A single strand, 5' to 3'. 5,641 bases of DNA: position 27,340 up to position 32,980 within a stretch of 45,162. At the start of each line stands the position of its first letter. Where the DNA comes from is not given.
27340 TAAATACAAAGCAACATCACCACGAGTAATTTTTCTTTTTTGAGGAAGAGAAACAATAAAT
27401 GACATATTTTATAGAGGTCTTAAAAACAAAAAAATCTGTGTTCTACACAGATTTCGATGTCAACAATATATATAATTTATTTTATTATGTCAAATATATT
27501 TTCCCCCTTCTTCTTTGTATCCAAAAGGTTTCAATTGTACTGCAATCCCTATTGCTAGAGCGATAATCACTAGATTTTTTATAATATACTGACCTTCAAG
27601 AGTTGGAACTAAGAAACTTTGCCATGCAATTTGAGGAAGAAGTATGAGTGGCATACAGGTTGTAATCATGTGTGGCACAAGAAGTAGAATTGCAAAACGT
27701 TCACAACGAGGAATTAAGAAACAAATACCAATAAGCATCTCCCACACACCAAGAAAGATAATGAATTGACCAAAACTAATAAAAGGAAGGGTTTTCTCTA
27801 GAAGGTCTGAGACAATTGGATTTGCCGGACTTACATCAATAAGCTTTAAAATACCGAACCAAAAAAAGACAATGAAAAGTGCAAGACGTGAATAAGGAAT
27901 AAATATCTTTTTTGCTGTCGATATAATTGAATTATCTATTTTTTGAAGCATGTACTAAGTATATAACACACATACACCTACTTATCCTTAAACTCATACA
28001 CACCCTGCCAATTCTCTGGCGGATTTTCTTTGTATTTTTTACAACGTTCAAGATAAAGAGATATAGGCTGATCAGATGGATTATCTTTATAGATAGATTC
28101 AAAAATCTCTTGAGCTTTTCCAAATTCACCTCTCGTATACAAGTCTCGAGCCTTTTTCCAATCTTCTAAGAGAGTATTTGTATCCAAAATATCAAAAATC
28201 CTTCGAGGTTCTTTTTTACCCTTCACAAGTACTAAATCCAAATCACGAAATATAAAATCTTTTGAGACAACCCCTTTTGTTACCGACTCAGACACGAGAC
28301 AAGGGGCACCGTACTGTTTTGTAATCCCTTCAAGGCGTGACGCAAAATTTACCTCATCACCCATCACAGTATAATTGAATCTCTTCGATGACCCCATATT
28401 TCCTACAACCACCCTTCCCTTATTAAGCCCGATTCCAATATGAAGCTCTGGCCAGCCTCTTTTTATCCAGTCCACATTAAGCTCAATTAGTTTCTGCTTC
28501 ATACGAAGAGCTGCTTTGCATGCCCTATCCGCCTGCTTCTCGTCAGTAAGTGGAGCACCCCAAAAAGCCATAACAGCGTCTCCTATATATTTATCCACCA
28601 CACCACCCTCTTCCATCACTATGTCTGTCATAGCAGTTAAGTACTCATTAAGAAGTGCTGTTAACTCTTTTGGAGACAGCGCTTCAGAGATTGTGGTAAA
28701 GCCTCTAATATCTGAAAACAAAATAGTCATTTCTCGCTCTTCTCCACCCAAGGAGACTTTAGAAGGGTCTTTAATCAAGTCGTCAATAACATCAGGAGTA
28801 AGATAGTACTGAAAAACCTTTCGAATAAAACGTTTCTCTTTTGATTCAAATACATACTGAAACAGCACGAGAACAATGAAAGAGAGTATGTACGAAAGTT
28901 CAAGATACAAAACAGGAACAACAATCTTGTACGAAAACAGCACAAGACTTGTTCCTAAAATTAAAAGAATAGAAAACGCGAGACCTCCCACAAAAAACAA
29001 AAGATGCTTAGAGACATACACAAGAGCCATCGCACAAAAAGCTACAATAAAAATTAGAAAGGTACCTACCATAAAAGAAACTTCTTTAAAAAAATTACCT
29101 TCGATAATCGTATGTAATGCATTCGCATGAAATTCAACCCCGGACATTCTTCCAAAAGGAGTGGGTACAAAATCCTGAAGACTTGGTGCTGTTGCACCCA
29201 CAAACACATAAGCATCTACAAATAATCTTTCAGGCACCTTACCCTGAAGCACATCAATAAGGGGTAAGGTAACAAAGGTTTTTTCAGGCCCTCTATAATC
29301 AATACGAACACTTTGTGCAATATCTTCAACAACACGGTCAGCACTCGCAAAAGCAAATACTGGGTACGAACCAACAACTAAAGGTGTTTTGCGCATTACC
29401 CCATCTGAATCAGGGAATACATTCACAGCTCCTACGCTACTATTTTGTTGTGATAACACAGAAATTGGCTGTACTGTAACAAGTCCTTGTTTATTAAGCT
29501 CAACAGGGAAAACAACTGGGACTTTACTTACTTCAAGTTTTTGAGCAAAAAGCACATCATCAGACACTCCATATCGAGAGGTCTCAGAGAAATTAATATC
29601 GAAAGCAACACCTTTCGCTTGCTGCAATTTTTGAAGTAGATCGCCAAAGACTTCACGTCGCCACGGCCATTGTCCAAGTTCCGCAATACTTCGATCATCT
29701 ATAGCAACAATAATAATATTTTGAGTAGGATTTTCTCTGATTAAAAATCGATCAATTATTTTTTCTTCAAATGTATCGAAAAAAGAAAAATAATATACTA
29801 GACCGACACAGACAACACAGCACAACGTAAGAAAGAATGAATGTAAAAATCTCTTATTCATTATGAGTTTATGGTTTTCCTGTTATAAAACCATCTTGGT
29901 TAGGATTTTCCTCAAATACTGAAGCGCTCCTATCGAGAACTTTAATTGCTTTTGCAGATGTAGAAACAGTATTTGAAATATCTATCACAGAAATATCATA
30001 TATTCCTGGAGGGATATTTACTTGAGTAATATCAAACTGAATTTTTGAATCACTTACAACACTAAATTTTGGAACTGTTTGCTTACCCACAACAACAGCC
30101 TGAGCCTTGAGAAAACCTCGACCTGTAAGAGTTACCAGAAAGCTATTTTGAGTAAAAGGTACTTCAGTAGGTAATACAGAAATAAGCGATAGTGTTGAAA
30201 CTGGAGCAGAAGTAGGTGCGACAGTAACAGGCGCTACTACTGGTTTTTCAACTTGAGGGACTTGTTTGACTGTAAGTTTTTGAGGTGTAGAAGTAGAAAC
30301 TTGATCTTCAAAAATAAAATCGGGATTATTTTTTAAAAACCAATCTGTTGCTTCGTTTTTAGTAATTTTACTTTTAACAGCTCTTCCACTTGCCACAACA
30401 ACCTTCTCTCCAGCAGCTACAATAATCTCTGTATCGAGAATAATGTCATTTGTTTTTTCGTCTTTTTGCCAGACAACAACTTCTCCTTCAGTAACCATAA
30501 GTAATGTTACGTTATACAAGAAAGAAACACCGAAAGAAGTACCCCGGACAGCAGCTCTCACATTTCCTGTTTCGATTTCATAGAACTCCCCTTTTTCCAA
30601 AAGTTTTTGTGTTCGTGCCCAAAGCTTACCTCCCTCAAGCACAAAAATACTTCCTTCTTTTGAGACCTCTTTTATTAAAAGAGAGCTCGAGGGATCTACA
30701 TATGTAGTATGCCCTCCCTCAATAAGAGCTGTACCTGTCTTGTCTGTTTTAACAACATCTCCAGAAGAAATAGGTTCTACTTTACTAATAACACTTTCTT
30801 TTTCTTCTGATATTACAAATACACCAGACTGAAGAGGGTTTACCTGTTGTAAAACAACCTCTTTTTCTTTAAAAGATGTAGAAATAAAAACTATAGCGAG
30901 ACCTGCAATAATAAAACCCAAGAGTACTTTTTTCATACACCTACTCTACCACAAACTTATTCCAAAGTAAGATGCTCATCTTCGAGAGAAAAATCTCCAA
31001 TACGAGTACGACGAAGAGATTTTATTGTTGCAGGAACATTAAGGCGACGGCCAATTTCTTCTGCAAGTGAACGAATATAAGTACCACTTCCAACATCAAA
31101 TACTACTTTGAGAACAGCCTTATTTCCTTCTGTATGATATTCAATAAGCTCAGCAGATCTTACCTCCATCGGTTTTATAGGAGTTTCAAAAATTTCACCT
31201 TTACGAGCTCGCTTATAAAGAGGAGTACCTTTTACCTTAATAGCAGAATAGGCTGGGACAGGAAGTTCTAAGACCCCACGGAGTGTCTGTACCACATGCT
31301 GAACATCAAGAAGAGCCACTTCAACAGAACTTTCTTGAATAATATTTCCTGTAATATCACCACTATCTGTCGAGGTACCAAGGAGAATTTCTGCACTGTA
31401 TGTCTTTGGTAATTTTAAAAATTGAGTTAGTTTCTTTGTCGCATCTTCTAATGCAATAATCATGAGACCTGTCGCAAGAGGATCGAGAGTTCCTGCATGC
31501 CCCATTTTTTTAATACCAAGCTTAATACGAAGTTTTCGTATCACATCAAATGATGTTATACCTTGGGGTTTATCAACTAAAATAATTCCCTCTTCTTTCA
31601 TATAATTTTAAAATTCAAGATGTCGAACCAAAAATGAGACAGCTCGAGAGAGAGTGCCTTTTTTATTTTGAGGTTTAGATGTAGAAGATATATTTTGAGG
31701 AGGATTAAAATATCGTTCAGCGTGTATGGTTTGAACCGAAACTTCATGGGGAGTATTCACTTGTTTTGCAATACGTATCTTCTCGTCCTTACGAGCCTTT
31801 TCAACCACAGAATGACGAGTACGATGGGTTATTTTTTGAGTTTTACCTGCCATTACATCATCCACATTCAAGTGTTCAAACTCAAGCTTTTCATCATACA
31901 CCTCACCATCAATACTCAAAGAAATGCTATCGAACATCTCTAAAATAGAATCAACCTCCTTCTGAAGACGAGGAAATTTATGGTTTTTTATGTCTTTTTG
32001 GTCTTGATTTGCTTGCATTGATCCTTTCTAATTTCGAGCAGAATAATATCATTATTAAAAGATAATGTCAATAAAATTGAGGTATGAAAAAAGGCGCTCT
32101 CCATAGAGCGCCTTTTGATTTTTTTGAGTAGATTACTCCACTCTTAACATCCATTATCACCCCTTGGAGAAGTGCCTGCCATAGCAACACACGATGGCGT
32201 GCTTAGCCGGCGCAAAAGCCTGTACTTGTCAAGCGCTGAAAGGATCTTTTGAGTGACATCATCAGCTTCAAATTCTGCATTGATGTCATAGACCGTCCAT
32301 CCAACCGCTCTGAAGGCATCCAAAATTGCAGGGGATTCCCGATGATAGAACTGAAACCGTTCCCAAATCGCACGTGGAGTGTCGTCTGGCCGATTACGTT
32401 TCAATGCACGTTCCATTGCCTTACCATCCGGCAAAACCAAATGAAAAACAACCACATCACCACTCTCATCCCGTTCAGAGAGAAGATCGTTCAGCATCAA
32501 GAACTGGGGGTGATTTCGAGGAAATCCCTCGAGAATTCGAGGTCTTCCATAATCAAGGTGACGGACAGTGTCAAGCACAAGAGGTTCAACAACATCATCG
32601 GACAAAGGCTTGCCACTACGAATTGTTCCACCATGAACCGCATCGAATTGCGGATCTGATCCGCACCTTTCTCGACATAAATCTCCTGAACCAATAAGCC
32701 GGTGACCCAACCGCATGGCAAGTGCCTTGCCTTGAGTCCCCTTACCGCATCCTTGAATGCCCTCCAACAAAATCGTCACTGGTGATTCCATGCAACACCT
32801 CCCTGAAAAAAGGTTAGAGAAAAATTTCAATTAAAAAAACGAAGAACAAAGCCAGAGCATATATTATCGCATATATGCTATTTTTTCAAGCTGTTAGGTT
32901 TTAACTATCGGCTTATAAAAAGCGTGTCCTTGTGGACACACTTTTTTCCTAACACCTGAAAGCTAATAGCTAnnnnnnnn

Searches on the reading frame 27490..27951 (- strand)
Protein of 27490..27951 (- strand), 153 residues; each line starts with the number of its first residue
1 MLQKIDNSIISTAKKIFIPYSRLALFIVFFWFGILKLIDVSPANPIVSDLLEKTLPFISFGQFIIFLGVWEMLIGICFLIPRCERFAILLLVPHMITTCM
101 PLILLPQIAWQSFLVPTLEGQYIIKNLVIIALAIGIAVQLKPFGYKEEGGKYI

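Call 75: search_protein_families(library=pfam, proteins=[window:27490-27951:-], max_evalue=0.001)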
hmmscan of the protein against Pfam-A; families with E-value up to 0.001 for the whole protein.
window:27490-27951:- (153 aa): 1 family
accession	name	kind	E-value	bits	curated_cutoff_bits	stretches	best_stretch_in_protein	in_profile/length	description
PF04224.18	DUF417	-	6.7e-05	23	27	0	8-47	5-46/175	Protein of unknown function, DUF417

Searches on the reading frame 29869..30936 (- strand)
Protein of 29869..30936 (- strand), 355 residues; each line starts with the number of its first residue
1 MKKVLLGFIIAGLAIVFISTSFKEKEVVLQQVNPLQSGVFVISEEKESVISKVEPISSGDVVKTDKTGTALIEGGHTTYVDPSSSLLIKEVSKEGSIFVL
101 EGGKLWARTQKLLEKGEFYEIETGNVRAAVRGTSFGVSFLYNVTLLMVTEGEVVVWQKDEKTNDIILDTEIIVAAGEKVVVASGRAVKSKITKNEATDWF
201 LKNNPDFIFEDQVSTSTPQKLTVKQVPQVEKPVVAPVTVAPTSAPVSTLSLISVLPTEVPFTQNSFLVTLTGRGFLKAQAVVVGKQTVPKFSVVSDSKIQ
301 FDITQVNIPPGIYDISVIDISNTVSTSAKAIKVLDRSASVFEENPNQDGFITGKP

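Call 75: search_protein_families(library=pfam, proteins=[window:29869-30936:-], max_evalue=0.001)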
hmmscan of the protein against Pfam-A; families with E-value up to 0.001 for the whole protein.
window:29869-30936:- (355 aa): 1 family
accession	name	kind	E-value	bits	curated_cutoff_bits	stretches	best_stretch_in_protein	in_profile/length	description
PF04773.18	FecR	-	1.4e-06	29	24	1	63-153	4-96/97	FecR protein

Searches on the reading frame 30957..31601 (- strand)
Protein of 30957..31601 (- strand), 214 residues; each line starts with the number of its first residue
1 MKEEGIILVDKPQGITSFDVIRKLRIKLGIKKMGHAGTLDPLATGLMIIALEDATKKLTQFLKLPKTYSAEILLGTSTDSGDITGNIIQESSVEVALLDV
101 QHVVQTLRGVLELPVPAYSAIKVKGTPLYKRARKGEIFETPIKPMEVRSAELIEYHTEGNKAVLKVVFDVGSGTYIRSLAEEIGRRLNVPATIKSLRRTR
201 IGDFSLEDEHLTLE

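Call 75: search_protein_families(library=pfam, proteins=[window:30957-31601:-], max_evalue=0.001)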
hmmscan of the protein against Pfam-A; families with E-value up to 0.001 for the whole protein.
window:30957-31601:- (214 aa): 2 families
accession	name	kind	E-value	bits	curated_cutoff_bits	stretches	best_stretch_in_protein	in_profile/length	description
PF01509.24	TruB_N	-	1.8e-40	139.2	27.3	1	27-176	3-149/149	TruB family pseudouridylate synthase (N terminal domain)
PF16198.10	TruB_C_2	-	9.9e-07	29.2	29.3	1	177-213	1-36/66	tRNA pseudouridylate synthase B C-terminal domain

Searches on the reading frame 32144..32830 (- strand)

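Call 76: search_protein_families(library=pfam, proteins=[window:32144-32830:-], max_evalue=0.001)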
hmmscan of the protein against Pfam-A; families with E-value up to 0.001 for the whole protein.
window:32144-32830:- (228 aa): 3 families
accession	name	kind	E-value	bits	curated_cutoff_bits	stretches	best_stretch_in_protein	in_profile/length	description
PF00406.28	ADK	-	9.2e-19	68.5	26.8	1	24-175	3-148/151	Adenylate kinase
PF13207.12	AAA_17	-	1.1e-09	39.1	27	1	24-154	2-134/136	AAA domain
PF13238.12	AAA_18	-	9.8e-05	23.3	29.4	1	20-151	1-117/128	AAA domain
